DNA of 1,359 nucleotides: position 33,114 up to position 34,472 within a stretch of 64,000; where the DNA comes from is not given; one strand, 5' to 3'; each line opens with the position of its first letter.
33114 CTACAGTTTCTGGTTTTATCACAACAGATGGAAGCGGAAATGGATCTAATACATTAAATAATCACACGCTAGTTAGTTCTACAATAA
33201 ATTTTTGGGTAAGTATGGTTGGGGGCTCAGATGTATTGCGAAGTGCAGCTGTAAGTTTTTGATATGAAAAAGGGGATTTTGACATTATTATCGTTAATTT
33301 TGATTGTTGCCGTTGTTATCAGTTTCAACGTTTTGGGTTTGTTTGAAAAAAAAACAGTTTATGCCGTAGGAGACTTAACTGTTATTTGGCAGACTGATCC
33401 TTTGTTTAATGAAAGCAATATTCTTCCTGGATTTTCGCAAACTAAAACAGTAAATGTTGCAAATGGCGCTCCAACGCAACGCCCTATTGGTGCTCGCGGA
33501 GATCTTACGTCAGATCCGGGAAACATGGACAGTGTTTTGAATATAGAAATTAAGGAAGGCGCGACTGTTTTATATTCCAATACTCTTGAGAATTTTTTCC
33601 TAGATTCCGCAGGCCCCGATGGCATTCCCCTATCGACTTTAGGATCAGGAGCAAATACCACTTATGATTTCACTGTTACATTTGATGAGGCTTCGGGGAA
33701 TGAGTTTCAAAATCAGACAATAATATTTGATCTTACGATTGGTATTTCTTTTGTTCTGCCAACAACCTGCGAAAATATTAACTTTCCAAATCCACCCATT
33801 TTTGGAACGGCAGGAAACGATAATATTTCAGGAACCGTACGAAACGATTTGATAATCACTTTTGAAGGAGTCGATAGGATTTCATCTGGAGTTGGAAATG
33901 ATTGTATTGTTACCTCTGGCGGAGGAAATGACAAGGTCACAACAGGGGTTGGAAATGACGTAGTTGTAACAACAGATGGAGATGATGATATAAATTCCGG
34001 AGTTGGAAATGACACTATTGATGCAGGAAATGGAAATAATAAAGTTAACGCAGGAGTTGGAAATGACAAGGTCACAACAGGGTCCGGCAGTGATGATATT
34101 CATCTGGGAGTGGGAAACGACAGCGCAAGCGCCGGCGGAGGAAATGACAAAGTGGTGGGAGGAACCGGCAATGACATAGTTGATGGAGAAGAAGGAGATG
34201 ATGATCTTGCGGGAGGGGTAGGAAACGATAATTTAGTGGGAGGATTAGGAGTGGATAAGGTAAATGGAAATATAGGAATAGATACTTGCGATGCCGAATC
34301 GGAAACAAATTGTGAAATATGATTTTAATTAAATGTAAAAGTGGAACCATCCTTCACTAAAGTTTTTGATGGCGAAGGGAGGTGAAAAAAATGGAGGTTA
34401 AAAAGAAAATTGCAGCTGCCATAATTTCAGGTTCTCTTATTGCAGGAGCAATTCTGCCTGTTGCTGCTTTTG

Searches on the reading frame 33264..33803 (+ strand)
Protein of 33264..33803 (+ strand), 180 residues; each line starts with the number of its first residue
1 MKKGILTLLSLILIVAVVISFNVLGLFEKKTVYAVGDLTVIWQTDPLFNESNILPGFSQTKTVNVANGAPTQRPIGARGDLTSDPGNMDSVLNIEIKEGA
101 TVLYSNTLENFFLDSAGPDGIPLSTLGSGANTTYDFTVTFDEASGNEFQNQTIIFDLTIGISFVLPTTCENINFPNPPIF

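Call 40: search_solved_structures(query=A3, max_evalue=10, show_alignments=1)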
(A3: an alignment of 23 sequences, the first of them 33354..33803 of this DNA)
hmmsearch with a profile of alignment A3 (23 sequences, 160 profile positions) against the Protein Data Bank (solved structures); distinct sequences matched with E-value up to 10: 3.
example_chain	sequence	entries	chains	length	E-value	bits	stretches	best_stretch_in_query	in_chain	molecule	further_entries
3klq_A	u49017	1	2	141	0.87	12.3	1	103-145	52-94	Putative pilus anchoring protein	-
8k6t_A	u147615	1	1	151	1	12.1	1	103-145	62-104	FctB3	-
1m94_A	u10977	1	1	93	1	12.1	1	33-76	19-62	Protein YNR032c-a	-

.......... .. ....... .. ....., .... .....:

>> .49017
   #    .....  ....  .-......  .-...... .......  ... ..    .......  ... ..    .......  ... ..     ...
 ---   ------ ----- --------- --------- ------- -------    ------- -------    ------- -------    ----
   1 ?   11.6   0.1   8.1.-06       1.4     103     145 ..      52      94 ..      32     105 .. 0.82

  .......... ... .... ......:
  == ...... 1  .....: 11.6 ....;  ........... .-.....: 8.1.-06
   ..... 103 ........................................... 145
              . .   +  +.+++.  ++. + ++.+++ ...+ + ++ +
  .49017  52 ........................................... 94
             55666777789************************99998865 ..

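Call 60: search_protein_families(library=pfam, proteins=[window:33264-33803:+], max_evalue=1)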
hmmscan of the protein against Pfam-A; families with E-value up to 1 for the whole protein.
window:33264-33803:+ (180 aa): 0 families

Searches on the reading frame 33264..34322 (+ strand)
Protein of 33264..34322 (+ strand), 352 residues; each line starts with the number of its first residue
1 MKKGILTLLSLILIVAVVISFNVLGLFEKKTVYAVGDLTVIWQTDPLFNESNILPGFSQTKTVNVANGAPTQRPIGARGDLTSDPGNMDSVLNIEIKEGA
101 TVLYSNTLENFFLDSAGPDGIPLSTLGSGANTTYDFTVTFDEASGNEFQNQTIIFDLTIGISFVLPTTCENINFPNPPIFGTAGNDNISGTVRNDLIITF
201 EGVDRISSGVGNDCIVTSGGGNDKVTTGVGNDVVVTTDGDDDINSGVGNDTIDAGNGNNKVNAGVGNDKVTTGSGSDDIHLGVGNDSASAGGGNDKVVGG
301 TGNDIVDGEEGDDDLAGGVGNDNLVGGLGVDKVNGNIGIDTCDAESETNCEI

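Call 3: search_protein_families(library=ncbifam, proteins=[window:33264-34322:+], max_evalue=0.01)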
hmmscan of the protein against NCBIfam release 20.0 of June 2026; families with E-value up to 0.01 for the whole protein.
window:33264-34322:+ (352 aa): 6 families
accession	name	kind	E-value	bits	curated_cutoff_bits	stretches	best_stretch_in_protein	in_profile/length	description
NF033203.1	entero_EhxA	exception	1.8e-15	56.2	2000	2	221-325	728-832/997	enterohemolysin EhxA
NF046115.1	Ca_rpt_SMc04171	equivalog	5.5e-14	52.2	625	2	244-306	272-334/574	SMc04171 family calcium-binding repeat protein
NF033943.0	RTX_toxin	subfamily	6e-13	47.9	1000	2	179-270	708-799/930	RTX family hemolysin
NF053766.1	ZapA_metallo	exception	2.9e-06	26.6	940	1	295-349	331-385/483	ZapA family metalloprotease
NF050046.1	PueAB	exception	0.00072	18.1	670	0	180-232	509-562/616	polyurethane esterase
NF035945.1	Zn_serralysin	subfamily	0.0097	15.1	500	0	284-341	309-366/462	serralysin family metalloprotease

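Call 4: search_protein_families(library=pfam, proteins=[window:33264-34322:+], max_evalue=0.01)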
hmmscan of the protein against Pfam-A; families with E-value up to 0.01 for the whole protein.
window:33264-34322:+ (352 aa): 1 family
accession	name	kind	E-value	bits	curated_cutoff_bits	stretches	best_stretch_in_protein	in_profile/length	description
PF00353.25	HemolysinCabind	-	7.2e-22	77.4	23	7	290-324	2-36/36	RTX calcium-binding nonapeptide repeat (4 copies)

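Call 27: search_solved_structures(query=window:33264-34319:+, max_evalue=10)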
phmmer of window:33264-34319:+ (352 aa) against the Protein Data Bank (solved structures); distinct sequences matched with E-value up to 10: 37.
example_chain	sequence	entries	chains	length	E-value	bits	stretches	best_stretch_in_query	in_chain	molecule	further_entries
7usl_C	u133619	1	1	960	4e-09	39.5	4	261-337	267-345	Bifunctional hemolysin-adenylate cyclase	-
7rah_E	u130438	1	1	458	5.8e-09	38.9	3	263-337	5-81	Bifunctional adenylate cyclase toxin/hemolysin CyaA,Bifunctional adenylate cyclase toxin/h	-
9p6c_A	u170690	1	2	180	1e-06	31.6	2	265-329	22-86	Hemolysin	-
6ixx_A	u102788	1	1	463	5.4e-05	25.9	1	245-341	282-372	Alkaline metalloprotease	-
2ml1_A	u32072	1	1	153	5.6e-05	25.8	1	230-287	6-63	Poly(beta-D-mannuronate) C5 epimerase 6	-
3u1r_A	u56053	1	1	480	6.1e-05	25.7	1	245-341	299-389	Alkaline metalloprotease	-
2ml3_A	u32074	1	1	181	9e-05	25.1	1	266-332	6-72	Poly(beta-D-mannuronate) C5 epimerase 6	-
3hb2_P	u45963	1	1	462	0.0001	25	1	248-342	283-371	Secreted protease C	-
3hbu_P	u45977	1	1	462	0.0001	25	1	248-342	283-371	Secreted protease C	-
3hbv_P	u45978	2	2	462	0.0001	25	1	248-342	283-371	Secreted protease C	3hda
1go7_P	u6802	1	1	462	0.0001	25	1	248-342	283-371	PROTEASE C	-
1go8_P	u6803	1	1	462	0.0001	25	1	248-342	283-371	PROTEASE C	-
2z8z_A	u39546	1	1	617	0.0001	24.9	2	234-305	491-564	Lipase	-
1k7g_A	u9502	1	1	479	0.00011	24.9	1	248-342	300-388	secreted protease C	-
1k7i_A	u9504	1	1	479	0.00011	24.9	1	248-342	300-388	secreted protease C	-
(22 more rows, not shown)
